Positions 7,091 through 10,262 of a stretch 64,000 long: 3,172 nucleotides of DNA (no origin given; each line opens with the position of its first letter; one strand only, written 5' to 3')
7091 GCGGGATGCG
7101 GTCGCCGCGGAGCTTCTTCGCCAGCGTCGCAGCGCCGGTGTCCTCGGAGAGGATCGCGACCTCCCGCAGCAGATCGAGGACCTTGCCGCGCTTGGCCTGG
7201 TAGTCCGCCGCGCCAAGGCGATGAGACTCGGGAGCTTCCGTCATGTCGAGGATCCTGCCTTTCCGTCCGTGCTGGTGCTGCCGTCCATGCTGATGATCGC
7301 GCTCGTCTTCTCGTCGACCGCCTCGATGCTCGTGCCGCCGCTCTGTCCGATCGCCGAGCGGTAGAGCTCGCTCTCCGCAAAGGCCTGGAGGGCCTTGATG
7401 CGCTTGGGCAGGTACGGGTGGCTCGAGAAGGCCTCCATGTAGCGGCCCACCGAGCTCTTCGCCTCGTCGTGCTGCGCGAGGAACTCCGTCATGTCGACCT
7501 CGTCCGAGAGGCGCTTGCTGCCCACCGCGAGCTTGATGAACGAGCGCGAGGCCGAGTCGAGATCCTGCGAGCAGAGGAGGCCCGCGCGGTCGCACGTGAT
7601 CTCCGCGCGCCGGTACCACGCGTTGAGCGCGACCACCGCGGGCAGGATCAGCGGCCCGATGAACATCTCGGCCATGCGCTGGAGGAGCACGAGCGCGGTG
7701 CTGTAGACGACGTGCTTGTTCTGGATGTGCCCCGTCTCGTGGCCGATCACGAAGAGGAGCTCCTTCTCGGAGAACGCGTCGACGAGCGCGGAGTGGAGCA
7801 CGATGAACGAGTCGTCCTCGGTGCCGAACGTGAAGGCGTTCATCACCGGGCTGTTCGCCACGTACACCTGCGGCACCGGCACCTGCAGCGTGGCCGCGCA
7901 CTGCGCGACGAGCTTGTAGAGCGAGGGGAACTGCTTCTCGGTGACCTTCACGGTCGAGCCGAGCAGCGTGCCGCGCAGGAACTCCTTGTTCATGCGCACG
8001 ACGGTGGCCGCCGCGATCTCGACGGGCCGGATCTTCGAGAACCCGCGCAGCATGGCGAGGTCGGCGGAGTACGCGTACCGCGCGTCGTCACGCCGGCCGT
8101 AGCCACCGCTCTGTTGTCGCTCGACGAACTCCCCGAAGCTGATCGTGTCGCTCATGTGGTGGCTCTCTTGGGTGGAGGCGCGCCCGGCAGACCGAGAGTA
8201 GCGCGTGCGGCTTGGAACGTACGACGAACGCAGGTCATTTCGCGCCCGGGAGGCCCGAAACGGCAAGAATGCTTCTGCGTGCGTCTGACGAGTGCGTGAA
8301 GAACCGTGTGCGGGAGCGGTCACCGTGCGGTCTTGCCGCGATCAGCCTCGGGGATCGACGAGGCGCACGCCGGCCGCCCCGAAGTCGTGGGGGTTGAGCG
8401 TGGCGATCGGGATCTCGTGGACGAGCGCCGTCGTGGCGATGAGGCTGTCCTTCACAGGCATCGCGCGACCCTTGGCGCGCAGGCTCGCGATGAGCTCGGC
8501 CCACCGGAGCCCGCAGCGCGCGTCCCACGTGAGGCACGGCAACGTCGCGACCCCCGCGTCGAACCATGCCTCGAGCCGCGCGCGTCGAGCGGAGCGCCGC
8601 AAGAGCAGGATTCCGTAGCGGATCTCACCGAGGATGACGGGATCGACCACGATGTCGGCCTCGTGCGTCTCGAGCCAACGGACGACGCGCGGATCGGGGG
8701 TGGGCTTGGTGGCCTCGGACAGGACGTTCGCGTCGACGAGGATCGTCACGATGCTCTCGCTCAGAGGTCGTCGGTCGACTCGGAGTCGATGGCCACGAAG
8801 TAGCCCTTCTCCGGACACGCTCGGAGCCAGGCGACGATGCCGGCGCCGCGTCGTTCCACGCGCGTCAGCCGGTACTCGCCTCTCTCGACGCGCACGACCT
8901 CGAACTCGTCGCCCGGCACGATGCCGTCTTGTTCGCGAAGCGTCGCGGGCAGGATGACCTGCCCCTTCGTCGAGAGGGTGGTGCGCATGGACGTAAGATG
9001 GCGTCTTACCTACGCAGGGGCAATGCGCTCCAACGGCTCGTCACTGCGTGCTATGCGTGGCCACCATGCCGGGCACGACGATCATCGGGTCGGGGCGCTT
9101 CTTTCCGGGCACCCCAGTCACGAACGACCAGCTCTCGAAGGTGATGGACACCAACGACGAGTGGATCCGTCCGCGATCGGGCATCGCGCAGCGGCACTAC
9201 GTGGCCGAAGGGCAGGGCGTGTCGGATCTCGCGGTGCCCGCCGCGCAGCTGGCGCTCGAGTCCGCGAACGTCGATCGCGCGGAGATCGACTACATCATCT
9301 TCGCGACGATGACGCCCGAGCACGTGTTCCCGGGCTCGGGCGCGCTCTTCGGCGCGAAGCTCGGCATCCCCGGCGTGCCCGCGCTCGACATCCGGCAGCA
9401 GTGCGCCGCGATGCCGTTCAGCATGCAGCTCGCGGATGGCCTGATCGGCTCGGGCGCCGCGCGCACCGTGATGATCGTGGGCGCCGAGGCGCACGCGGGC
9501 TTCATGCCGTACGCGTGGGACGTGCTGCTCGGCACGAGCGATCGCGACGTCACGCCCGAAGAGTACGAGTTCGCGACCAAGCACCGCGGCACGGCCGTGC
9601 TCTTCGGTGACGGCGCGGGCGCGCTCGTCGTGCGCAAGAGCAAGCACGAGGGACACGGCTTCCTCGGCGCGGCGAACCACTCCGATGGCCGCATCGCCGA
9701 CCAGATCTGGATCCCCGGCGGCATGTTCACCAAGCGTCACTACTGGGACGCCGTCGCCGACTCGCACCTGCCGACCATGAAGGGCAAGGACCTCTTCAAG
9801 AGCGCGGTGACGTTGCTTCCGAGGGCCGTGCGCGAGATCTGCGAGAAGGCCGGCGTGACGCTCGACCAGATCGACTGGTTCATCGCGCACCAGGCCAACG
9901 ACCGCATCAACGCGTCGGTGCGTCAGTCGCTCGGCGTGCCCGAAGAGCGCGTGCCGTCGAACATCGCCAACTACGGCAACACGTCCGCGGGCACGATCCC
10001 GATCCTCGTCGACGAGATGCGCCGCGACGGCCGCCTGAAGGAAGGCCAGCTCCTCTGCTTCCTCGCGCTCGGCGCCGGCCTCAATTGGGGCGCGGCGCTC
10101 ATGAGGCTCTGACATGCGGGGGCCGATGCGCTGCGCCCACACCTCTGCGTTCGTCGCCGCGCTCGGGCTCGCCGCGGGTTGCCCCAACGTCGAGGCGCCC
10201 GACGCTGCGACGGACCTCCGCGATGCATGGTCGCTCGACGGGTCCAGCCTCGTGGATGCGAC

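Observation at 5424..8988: VapBC module followed by a soluble M48 metallopeptidase translationally coupled to a dynamin-like GTPase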

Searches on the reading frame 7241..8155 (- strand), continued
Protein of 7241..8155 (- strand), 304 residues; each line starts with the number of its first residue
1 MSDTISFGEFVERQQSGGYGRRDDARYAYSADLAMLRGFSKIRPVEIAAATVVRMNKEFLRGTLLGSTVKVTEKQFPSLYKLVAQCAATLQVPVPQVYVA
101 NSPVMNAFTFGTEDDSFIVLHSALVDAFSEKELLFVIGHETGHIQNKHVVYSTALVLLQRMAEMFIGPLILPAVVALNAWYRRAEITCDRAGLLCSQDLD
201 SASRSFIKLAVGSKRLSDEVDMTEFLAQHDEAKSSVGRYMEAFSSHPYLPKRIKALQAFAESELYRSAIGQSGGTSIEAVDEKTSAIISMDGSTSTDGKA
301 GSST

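Call 82: find_encoding_contigs(protein=P0278, flank=6000, max_places=2)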
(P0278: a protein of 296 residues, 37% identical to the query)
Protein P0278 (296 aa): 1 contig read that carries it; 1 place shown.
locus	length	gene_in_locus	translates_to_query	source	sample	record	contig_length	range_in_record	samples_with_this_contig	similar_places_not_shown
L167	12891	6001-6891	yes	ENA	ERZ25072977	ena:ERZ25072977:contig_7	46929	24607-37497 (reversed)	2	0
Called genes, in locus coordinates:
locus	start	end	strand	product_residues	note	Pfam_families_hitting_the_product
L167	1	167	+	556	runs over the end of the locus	-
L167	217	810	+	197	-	PF02660:G3P_acyltransf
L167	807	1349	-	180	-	PF01288:HPPK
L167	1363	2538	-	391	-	PF00155:Aminotran_1_2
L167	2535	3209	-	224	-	PF01557:FAA_hydrolase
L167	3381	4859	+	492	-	PF16697:Yop-YscD_cpl, PF00498:FHA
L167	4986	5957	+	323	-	PF03706:LPG_synthase_TM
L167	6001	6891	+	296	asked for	PF01435:Peptidase_M48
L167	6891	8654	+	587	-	PF00009:GTP_EFTU (weak), PF00350:Dynamin_N, PF01926:MMR_HSR1, PF21808:Dynamin-like_hel_bact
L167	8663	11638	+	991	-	PF07719:TPR_2 (faint), PF12895:ANAPC3 (faint), PF13371:TPR_9 (faint), PF13432:TPR_16, PF14559:TPR_19 (weak), PF00009:GTP_EFTU, PF00350:Dynamin_N, PF01926:MMR_HSR1, +9 more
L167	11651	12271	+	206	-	PF01351:RNase_HII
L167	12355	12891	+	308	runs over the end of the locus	PF00005:ABC_tran, PF13304:AAA_21 (weak)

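Call 83: find_encoding_contigs(protein=P0273, flank=6000, max_places=2)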
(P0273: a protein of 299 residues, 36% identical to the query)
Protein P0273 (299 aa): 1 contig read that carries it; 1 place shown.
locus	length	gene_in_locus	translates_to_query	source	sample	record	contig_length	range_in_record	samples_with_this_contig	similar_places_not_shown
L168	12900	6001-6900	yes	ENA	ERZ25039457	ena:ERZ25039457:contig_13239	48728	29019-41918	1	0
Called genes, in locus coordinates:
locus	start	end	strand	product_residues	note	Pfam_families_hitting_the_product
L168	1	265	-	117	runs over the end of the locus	-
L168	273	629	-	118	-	PF07238:PilZ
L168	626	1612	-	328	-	-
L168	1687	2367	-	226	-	-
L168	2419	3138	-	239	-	PF02810:SEC-C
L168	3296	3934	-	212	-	PF13187:Fer4_9 (faint), PF12797:Fer4_2 (weak), PF14697:Fer4_21 (faint), PF00037:Fer4, PF12837:Fer4_6 (weak), PF13237:Fer4_10 (faint), PF12838:Fer4_7, PF13484:Fer4_16 (faint)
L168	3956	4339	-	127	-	PF00072:Response_reg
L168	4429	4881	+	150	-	-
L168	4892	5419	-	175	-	-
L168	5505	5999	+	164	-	PF10698:DUF2505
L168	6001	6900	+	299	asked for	PF01435:Peptidase_M48 (weak)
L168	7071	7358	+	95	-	PF00350:Dynamin_N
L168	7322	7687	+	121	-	PF00350:Dynamin_N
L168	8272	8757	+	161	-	-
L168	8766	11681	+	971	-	PF13432:TPR_16, PF14559:TPR_19 (weak), PF13432:TPR_16, PF14559:TPR_19, PF13432:TPR_16, PF00009:GTP_EFTU, PF00350:Dynamin_N, PF01926:MMR_HSR1, +12 more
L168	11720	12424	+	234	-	PF01351:RNase_HII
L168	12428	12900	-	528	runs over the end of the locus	-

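Call 84: find_encoding_contigs(protein=P0275, flank=6000, max_places=2)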
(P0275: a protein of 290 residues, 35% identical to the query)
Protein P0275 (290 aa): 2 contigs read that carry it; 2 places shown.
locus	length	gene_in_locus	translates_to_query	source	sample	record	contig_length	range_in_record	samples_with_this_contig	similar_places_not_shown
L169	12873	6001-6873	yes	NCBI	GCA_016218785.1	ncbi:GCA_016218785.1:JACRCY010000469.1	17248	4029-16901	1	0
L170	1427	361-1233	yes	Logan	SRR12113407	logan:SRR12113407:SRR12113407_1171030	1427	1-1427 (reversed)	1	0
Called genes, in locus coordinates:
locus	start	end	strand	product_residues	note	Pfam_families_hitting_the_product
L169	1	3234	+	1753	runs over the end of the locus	PF05593:RHS_repeat, PF25023:TEN_YD-shell (weak), PF05593:RHS_repeat (weak), PF03527:RHS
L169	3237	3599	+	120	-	PF06689:zf-C4_ClpX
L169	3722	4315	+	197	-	-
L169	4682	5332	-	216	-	PF00665:rve, PF24764:rva_4 (weak), PF13683:rve_3 (weak)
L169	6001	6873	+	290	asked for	-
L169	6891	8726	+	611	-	PF00009:GTP_EFTU (weak), PF00350:Dynamin_N, PF01926:MMR_HSR1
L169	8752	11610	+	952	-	PF00515:TPR_1 (faint), PF07719:TPR_2 (faint), PF13414:TPR_11 (weak), PF14559:TPR_19 (weak), PF14559:TPR_19 (weak), PF00350:Dynamin_N, PF01926:MMR_HSR1, PF00009:GTP_EFTU (weak), +7 more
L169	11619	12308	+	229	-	PF01351:RNase_HII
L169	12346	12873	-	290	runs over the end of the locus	?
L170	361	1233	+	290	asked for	-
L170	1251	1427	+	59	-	?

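Call 85: find_encoding_contigs(protein=P0246, flank=6000, max_places=2)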
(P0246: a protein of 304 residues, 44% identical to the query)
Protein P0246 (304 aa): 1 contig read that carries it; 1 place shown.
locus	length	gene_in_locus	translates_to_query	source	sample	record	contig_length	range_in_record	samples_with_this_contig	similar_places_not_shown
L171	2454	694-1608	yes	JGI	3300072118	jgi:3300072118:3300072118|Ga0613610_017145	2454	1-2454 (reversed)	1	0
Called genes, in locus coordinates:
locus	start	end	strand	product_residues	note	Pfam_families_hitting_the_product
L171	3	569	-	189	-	?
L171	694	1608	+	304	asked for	PF01435:Peptidase_M48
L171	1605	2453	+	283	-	?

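Call 86: list_cluster_members(proteins=[L169:6891-8726:+, L169:8752-11610:+, L169:11619-12308:+, P0275, L166:6900-8660:+, L166:8664-11564:+, L167:6891-8654:+, L168:8766-11681:+, L093:1143-3005:+, P0251])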
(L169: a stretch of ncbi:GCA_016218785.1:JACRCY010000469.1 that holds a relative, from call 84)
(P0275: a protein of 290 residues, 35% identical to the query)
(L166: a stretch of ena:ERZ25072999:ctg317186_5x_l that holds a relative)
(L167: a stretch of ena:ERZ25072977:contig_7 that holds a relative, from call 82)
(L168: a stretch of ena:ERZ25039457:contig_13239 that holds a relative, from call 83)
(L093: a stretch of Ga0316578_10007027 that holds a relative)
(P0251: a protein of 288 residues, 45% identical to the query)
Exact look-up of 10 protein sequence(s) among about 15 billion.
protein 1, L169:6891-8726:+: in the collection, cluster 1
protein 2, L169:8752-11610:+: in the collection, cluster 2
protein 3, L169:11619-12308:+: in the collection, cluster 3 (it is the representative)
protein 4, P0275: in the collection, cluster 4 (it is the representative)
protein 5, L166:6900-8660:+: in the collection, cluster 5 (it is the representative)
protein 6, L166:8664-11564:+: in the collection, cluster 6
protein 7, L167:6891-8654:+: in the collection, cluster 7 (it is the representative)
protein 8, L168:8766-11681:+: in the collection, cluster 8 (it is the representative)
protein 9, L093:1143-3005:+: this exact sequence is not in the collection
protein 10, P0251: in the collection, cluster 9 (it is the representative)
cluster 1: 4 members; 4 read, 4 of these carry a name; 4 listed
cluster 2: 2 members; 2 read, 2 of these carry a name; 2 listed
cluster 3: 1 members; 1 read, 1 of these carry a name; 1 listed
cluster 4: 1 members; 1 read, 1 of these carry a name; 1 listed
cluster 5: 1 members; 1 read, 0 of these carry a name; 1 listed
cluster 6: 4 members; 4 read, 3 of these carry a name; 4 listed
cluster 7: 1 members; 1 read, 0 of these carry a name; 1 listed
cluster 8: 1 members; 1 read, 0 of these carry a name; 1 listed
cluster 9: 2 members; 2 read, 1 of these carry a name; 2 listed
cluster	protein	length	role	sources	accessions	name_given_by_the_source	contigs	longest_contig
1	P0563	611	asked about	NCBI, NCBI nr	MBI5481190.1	MAG: dynamin family protein [Deltaproteobacteria bacterium] | dynamin family protein [Deltaproteobacteria bacterium]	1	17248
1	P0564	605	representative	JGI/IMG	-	small GTP-binding protein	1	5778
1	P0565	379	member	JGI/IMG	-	hypothetical protein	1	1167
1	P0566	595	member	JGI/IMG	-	small GTP-binding protein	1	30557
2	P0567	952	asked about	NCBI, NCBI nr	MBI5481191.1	MAG: dynamin family protein [Deltaproteobacteria bacterium] | dynamin family protein [Deltaproteobacteria bacterium]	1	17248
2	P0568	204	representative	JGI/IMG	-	hypothetical protein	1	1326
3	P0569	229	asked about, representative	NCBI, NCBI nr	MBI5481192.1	MAG: hypothetical protein HY906_20205 [Deltaproteobacteria bacterium] | hypothetical protein [Deltaproteobacteria bacterium]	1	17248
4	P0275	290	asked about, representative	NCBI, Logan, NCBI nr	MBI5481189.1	MAG: hypothetical protein HY906_20190 [Deltaproteobacteria bacterium] | hypothetical protein [Deltaproteobacteria bacterium]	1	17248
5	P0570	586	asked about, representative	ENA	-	-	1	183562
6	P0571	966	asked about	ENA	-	-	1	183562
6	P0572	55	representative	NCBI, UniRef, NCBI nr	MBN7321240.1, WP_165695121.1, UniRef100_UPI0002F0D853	hypothetical protein [Mycobacteroides abscessus] | hypothetical protein n=1 Tax=Mycobacteroides abscessus TaxID=36809 RepID=UPI0002F0D853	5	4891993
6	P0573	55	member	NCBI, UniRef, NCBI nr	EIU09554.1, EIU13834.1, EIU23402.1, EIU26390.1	hypothetical protein MA5S0422_3376 [Mycobacteroides abscessus 5S-0422] | Uncharacterized protein n=2 Tax=Mycobacteroides abscessus TaxID=36809 RepID=X8DS04_9MYCO | hypothetical protein [Mycobacteroides abscessus]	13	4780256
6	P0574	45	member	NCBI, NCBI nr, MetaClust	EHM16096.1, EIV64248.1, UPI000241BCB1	hypothetical protein MMCCUG48898_3157 [Mycobacteroides abscessus subsp. massiliense CCUG ... | hypothetical protein MMAS_30180 [Mycobacteroides abscessus subsp. massiliense CCUG 48898 ... | status=active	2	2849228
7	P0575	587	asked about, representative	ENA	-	-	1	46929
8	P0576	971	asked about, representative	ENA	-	-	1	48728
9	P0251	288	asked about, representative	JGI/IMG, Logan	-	Zn-dependent protease with chaperone function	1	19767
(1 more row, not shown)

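Call 87: find_encoding_contigs(protein=P0251, flank=6000, max_places=1)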
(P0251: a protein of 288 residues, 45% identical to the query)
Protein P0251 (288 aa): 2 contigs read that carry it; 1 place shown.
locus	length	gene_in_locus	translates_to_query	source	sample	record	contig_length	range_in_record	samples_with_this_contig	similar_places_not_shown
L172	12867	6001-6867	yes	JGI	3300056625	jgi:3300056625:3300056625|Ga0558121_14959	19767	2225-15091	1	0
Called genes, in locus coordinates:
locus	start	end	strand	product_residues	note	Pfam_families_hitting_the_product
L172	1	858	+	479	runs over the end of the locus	PF07586:HXXSHH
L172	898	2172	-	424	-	PF18483:Lectin_L-type_dom (weak), PF00139:Lectin_legB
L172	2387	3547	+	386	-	PF00092:VWA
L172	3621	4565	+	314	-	PF03372:Exo_endo_phos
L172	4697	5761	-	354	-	PF00108:Thiolase_N (faint), PF08545:ACP_syn_III, PF08541:ACP_syn_III_C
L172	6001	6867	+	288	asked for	PF01435:Peptidase_M48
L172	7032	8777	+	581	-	PF07637:PSD5, PF07631:PSD4, PF07627:PSCyt3, PF07624:PSD2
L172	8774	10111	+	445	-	PF07586:HXXSHH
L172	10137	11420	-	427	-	PF00278:Orn_DAP_Arg_deC, PF02784:Orn_Arg_deC_N, PF01168:Ala_racemase_N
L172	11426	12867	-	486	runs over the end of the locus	PF00206:Lyase_1, PF14698:ASL_C2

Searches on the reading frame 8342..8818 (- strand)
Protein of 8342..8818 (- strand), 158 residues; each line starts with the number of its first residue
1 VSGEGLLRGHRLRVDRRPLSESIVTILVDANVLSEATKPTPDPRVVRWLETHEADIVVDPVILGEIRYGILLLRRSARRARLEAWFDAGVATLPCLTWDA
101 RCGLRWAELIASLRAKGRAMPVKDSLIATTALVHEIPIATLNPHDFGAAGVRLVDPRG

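Call 4: search_protein_families(library=pfam, proteins=[window:8342-8818:-], max_evalue=0.01)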
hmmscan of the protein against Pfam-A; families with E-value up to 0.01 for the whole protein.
window:8342-8818:- (158 aa): 1 family
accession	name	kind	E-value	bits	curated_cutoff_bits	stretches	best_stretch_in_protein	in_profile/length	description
PF01850.27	PIN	-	3.1e-09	37.9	23.6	1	26-142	1-111/120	PIN domain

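Call 5: search_protein_families(library=padloc, proteins=[window:8342-8749:-], max_evalue=0.01)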
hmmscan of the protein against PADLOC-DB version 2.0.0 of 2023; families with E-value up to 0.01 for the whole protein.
window:8342-8749:- (135 aa): 0 families

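Call 6: search_protein_families(library=ncbifam, proteins=[window:8342-8749:-], max_evalue=0.01)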
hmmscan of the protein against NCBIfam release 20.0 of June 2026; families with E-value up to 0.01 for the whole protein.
window:8342-8749:- (135 aa): 2 families
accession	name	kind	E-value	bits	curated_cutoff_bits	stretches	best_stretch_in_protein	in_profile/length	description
NF047863.1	VapCLeptosp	equivalog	7.8e-07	29.5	140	1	4-123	2-118/130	type II toxin-antitoxin system tRNA(fMet)-specific endonuclease VapC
NF047959.1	TA_toxin_VapC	equivalog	4.3e-05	23.6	80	1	3-117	1-111/125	type II toxin-antitoxin system VapC family toxin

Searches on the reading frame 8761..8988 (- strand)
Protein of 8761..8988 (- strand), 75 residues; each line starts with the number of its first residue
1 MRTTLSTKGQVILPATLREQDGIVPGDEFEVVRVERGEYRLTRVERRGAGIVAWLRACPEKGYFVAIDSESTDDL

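Call 4: search_protein_families(library=pfam, proteins=[window:8761-8988:-], max_evalue=0.01)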
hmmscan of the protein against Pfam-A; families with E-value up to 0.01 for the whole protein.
window:8761-8988:- (75 aa): 1 family
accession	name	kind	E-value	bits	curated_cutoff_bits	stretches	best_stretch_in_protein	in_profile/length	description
PF04014.23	MazE_antitoxin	-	2.8e-06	27.6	24.7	1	4-38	3-37/48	Antidote-toxin recognition MazE, bacterial antitoxin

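Call 5: search_protein_families(library=padloc, proteins=[window:8761-8988:-], max_evalue=0.01)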
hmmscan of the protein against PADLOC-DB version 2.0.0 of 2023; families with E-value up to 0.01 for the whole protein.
window:8761-8988:- (75 aa): 0 families

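Call 6: search_protein_families(library=ncbifam, proteins=[window:8761-8988:-], max_evalue=0.01)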
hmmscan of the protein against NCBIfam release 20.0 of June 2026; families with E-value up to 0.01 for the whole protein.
window:8761-8988:- (75 aa): 2 families
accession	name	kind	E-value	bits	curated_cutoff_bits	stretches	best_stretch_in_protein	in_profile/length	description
TIGR01439.1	lp_hng_hel_AbrB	domain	1.5e-08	34.2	28.3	1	2-43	1-42/44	transcriptional regulator, AbrB family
NF040962.1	near_HgcAB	equivalog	2.9e-05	23.8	70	1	5-36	10-41/70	HgcAB-associated protein HgcC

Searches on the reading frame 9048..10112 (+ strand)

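Call 4: search_protein_families(library=pfam, proteins=[window:9048-10112:+], max_evalue=0.01)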
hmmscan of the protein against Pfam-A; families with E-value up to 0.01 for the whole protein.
window:9048-10112:+ (354 aa): 4 families
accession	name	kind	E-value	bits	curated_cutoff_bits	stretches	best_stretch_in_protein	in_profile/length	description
PF08541.16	ACP_syn_III_C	-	1.4e-32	112.1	26.6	1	265-353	1-89/90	3-Oxoacyl-[acyl-carrier-protein (ACP)] synthase III C terminal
PF08545.16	ACP_syn_III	-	1.3e-17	63.9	24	2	178-214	44-80/80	3-Oxoacyl-[acyl-carrier-protein (ACP)] synthase III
PF00108.29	Thiolase_N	-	1.9e-06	27.9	26.4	1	56-148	21-114/260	Thiolase, N-terminal domain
PF02797.21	Chal_sti_synt_C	-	0.0037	17.7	27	1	256-349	41-132/151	Chalcone and stilbene synthases, C-terminal domain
